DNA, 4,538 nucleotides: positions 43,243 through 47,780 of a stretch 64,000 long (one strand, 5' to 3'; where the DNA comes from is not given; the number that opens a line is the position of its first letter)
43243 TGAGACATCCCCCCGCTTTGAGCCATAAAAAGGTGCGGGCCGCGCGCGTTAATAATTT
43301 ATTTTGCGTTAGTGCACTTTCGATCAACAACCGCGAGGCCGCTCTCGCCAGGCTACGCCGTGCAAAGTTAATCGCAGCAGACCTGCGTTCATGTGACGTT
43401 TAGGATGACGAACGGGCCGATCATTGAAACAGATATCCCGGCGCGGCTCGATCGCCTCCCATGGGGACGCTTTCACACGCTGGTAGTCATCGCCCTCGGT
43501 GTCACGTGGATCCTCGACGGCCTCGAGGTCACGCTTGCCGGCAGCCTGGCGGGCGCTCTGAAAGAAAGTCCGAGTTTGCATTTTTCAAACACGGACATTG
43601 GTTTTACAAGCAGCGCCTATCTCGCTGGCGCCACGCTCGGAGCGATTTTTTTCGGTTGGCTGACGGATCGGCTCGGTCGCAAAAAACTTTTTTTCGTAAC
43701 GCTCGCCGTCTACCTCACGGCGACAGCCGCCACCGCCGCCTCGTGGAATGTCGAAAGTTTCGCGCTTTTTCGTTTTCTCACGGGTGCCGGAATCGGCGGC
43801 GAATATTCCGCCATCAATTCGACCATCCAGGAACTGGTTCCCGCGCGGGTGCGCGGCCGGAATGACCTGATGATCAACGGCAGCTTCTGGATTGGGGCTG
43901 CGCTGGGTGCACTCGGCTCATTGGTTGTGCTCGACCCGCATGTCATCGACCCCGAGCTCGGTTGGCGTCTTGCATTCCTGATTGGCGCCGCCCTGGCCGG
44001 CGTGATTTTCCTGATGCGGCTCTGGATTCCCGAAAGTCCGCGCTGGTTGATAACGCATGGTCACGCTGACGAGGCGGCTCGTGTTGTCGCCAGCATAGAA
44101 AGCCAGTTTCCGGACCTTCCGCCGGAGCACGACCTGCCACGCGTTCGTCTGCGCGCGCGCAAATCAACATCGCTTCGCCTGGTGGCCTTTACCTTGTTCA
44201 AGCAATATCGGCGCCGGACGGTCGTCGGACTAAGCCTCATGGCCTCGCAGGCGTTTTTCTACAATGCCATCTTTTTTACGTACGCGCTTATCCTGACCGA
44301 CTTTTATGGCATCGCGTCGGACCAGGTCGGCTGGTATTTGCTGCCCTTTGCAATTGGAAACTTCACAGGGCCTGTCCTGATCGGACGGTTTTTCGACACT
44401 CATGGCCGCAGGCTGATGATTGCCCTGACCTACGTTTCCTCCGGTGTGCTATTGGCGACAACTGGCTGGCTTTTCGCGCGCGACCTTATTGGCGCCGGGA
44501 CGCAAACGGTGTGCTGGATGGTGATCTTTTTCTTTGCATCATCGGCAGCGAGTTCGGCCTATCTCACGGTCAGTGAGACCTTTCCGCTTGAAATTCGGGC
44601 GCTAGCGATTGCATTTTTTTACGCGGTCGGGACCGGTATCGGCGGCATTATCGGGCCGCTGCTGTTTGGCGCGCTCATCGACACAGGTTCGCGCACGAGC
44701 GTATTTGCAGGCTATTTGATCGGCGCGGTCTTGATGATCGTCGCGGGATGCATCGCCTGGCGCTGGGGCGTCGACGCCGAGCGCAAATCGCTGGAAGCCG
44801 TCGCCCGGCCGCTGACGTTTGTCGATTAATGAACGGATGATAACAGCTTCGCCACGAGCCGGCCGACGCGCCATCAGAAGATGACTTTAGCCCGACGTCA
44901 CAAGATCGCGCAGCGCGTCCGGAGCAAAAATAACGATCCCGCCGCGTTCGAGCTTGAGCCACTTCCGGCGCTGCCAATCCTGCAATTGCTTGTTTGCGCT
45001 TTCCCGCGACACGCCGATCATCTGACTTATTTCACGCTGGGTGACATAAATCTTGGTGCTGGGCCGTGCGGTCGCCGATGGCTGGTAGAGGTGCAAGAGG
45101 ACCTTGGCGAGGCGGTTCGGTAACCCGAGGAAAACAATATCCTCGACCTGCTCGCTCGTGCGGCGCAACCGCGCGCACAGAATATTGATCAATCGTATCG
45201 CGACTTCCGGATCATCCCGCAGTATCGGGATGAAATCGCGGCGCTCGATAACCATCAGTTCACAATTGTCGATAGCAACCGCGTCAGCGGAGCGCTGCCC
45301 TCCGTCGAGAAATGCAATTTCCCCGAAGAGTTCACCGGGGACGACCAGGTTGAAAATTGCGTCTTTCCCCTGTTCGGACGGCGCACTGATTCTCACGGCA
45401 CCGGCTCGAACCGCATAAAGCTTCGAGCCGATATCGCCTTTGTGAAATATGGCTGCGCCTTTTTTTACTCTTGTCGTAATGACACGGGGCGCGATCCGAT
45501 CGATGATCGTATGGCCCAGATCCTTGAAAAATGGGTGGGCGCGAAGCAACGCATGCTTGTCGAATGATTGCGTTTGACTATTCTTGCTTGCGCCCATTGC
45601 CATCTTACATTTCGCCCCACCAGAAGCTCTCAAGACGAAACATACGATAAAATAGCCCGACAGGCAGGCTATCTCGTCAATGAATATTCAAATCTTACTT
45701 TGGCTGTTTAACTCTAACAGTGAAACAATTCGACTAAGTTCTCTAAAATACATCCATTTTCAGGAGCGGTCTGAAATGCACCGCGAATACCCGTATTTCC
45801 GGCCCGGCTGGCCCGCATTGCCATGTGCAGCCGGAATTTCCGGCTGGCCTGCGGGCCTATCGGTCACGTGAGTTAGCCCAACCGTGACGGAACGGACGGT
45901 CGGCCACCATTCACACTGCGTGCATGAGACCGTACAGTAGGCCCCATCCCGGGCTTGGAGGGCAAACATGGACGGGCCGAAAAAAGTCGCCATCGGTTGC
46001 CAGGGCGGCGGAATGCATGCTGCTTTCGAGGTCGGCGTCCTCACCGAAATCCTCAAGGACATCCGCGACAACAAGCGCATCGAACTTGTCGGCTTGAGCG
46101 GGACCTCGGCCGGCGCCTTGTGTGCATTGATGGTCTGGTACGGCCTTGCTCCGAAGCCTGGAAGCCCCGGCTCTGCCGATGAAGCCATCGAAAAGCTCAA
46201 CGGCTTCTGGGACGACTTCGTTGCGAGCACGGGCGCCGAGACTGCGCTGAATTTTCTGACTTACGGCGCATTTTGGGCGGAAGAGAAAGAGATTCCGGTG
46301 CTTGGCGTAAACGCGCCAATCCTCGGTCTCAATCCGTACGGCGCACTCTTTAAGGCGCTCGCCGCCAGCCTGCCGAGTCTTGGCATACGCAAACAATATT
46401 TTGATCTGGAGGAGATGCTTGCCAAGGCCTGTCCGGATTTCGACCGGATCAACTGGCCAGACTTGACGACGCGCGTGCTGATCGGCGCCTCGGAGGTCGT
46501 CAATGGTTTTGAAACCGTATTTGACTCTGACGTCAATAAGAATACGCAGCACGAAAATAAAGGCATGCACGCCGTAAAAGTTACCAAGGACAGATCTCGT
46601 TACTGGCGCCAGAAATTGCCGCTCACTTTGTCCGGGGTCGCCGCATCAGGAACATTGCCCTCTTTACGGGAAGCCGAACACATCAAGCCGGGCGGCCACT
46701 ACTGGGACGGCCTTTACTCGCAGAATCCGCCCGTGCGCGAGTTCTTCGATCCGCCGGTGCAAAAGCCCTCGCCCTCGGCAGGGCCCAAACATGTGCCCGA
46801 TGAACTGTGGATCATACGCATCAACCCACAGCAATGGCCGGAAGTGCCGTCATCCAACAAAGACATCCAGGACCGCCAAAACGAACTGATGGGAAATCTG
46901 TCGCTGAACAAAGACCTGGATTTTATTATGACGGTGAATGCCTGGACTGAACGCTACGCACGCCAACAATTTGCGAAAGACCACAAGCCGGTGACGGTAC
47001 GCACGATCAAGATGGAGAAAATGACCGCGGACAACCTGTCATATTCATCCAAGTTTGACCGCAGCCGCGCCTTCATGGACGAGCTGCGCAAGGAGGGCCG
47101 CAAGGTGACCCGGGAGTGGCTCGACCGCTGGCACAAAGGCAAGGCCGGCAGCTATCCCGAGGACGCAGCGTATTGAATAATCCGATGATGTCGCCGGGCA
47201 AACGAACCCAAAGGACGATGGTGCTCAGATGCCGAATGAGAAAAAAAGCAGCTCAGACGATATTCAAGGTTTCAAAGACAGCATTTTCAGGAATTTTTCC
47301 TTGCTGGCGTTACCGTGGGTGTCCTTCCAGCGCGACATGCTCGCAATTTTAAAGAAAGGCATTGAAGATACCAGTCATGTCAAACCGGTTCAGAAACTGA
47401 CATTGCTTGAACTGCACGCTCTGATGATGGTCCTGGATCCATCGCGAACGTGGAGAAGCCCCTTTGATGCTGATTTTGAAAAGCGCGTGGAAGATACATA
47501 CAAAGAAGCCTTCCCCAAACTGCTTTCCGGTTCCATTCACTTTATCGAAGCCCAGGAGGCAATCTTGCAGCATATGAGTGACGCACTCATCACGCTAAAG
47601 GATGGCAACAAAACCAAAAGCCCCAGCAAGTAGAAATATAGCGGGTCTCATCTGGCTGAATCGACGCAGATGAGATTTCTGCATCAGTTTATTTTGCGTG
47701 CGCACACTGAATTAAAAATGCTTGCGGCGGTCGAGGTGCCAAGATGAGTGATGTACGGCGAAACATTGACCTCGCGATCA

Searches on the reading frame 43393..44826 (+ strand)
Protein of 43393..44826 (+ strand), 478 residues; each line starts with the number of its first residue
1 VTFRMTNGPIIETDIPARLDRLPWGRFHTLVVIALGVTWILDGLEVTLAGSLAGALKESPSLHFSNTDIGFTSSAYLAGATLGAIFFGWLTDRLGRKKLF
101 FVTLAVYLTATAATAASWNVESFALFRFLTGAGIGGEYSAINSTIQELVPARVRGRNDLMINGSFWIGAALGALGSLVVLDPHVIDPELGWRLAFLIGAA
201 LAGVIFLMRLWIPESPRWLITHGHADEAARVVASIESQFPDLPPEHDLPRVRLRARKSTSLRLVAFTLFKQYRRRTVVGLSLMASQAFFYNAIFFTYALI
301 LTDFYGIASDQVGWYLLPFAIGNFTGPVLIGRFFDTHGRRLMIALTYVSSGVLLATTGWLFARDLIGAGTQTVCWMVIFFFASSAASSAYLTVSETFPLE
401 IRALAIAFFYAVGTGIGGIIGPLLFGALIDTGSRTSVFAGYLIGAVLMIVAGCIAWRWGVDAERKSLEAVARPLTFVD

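Call 8: search_protein_families(library=pfam, proteins=[window:43393-44826:+], max_evalue=0.001)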
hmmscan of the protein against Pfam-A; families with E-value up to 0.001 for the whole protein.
window:43393-44826:+ (478 aa): 5 families
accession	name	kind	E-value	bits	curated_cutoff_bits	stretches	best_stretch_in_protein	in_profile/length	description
PF00083.30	Sugar_tr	-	4e-47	161.6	22.3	1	65-454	44-435/452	Sugar (and other) transporter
PF07690.21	MFS_1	-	1.1e-37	130.2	33.4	2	59-306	24-233/347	Major Facilitator Superfamily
PF12832.13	MFS_1_like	-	4.5e-05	23.1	25.2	0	84-176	264-358/373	MFS_1 like family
PF03137.26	OATP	-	0.00071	18.4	25.8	1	373-431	464-522/545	Organic Anion Transporter Polypeptide (OATP) family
PF05977.19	MFS_3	-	0.00073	18.5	27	1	70-175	257-362/524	Transmembrane secretion effector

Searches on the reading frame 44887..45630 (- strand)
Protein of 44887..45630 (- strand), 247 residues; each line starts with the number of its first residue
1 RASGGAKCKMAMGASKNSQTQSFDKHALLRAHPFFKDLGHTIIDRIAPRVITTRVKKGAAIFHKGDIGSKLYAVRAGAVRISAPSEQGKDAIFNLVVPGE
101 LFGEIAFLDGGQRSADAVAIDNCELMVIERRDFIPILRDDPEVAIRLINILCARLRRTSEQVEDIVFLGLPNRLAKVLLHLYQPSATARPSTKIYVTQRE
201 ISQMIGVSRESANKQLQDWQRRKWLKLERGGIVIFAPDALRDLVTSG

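Call 8: search_protein_families(library=pfam, proteins=[window:44887-45630:-], max_evalue=0.001)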
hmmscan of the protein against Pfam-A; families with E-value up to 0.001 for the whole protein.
window:44887-45630:- (247 aa): 3 families
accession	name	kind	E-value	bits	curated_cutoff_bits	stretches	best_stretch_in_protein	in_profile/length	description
PF00027.35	cNMP_binding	-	6.7e-23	80.9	27.5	1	54-139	3-88/89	Cyclic nucleotide-binding domain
PF13545.12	HTH_Crp_2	-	9.9e-15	54.7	27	1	173-243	2-70/70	Crp-like helix-turn-helix domain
PF12802.13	MarR_2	-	0.00085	19.9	27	0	196-229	21-54/61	MarR family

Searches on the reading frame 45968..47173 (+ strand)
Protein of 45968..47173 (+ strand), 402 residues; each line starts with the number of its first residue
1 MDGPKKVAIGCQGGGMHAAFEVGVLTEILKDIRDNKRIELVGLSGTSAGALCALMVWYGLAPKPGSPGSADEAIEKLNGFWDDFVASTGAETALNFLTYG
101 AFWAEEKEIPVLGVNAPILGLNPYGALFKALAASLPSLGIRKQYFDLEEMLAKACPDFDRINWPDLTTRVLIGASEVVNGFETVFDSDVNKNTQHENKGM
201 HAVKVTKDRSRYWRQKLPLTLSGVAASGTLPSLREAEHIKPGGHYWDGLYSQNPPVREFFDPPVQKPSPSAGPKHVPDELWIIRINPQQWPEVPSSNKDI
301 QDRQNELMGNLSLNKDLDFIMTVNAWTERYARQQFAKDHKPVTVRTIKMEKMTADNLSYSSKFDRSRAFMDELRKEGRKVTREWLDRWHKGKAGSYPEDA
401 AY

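Call 8: search_protein_families(library=pfam, proteins=[window:45968-47173:+], max_evalue=0.001)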
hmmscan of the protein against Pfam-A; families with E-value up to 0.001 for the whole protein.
window:45968-47173:+ (402 aa): 1 family
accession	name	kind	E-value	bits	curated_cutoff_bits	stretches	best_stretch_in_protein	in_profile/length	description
PF01734.28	Patatin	-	3.1e-10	41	27.7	1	12-259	4-190/191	Patatin-like phospholipase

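Call 41: search_protein_families(library=ncbifam, proteins=[window:45968-47173:+], max_evalue=0.001)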
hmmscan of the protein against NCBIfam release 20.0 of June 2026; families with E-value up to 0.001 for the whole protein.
window:45968-47173:+ (402 aa): 0 families

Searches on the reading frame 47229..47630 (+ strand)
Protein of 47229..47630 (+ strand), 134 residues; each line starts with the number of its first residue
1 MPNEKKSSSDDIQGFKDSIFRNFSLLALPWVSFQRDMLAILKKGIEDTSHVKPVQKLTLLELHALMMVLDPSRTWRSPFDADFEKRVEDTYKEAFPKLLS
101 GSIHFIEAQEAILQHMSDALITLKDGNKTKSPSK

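Call 8: search_protein_families(library=pfam, proteins=[window:47229-47630:+], max_evalue=0.001)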
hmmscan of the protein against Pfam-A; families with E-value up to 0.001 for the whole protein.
window:47229-47630:+ (134 aa): 0 families

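Call 31: search_protein_families(library=pfam, proteins=[window:47229-47630:+], max_evalue=0.001)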
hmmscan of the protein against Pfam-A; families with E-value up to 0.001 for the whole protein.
window:47229-47630:+ (134 aa): 0 families

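Call 41: search_protein_families(library=ncbifam, proteins=[window:47229-47630:+], max_evalue=0.001)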
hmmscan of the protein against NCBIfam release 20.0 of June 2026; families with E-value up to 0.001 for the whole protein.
window:47229-47630:+ (134 aa): 0 families

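Call 51: search_protein_families(library=pfam, alignment_id=A2, max_evalue=1)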
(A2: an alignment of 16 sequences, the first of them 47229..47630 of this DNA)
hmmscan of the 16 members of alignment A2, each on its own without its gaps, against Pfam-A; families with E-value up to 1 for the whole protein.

A. member 1, window:47229-47630:+ (134 aa): 1 family
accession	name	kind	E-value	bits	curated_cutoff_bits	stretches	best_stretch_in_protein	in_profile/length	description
PF12401.13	FhaA_N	-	0.0061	17.4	25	1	82-128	3-49/115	FhaA, N-terminal domain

B. families by the number of members that match (of 16 scanned): 13 families
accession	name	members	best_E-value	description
PF12401.13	FhaA_N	4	0.0048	FhaA, N-terminal domain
PF09164.15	VitD-bind_III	2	0.11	Vitamin D binding protein, domain III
PF06152.16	Phage_min_cap2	1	0.024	Phage minor capsid protein 2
PF10239.14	DUF2465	1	0.034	Protein of unknown function (DUF2465)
PF22557.2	DuOB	1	0.066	Dual OB-containing domain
PF14585.11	CagY_I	1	0.07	CagY type 1 repeat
PF15753.10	BLOC1S3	1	0.13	Biogenesis of lysosome-related organelles complex 1 subunit 3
PF17035.10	BET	1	0.13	Bromodomain extra-terminal - transcription regulation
PF05711.17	TylF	1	0.13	Macrocin-O-methyltransferase (TylF)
PF14355.11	Abi_C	1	0.18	Abortive infection C-terminus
PF01343.23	Peptidase_S49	1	0.18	Peptidase family S49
PF07470.19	Glyco_hydro_88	1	0.24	Glycosyl Hydrolase Family 88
PF19279.4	YegS_C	1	0.27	YegS C-terminal NAD kinase beta sandwich-like domain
